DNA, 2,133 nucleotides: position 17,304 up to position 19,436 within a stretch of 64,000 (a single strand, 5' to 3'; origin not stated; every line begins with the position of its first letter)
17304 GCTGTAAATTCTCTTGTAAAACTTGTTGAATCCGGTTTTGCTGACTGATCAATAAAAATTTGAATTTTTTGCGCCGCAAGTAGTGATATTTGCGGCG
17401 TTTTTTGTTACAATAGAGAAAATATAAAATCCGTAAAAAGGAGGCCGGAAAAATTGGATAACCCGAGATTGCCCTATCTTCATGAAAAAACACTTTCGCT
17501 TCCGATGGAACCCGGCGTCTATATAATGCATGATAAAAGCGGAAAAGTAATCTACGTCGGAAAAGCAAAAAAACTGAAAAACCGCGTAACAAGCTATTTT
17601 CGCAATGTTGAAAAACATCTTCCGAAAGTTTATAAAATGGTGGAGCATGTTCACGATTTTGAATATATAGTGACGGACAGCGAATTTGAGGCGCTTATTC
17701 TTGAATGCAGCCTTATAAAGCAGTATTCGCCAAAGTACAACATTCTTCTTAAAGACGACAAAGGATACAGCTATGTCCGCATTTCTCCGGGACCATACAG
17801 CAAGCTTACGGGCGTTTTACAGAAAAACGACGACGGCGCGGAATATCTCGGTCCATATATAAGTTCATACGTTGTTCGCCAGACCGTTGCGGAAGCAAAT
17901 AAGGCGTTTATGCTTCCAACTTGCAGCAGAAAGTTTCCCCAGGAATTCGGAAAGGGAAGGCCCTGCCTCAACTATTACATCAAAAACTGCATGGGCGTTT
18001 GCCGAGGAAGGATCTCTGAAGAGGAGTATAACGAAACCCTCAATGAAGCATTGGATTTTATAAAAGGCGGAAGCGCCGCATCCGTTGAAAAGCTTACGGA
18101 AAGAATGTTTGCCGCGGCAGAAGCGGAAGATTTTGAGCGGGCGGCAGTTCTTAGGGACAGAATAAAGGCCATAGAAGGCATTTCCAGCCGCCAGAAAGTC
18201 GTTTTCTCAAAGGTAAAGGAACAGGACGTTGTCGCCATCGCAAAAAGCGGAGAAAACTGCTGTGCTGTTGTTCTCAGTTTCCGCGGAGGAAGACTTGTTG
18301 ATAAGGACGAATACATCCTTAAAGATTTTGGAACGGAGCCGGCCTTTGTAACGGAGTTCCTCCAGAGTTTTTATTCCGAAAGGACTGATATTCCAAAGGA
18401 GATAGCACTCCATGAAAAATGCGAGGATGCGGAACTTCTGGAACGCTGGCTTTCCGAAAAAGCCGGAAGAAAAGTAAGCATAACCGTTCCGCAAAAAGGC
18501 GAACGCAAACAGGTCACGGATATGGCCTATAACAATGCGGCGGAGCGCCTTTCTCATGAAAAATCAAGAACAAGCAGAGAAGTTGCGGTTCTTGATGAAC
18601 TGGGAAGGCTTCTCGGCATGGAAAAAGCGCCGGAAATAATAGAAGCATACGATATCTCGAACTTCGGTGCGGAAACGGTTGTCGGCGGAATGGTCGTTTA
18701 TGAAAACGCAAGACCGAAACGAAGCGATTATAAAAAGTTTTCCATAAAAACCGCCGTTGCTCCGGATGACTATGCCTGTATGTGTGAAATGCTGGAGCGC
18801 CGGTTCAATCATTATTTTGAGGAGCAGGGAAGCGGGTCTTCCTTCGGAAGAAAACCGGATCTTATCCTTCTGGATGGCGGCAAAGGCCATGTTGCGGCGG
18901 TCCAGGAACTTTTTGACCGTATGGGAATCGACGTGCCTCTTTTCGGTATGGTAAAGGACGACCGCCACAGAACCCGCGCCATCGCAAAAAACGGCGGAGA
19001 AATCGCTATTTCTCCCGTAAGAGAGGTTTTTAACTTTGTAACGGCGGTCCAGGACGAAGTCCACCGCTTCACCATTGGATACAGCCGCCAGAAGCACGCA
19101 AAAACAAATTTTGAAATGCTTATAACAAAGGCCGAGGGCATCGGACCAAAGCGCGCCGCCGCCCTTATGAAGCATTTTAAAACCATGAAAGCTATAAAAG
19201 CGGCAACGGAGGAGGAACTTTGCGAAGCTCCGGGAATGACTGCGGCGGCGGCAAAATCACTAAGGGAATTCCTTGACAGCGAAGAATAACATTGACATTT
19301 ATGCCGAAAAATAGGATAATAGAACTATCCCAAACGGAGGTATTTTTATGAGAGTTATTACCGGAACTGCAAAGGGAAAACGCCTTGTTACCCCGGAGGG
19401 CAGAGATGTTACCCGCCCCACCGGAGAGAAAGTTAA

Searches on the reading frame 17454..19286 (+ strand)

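Call 13: search_protein_families(library=pfam, proteins=[window:17454-19286:+], max_evalue=0.00001)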
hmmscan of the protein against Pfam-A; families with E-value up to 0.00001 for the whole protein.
window:17454-19286:+ (611 aa): 6 families
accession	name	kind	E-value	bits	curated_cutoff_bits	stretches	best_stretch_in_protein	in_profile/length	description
PF08459.17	UvrC_RNaseH_dom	-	6.9e-47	159.7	22.3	1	386-541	3-159/159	UvrC RNAse H endonuclease domain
PF22920.2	UvrC_RNaseH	-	1e-32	112.9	24.3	1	257-367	2-114/116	UvrC Ribonuclease H-like domain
PF01541.30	GIY-YIG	-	4.9e-11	43.2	22.6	1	20-96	2-78/78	GIY-YIG catalytic domain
PF14520.12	HHH_5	-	1.8e-10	41.6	27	1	554-607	2-55/57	Helix-hairpin-helix domain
PF02151.25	UVR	-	2.9e-10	40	21.5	1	210-241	3-34/36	UvrB/uvrC motif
PF12826.13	HHH_2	-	3.8e-08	33.8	27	1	563-610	11-58/64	Helix-hairpin-helix motif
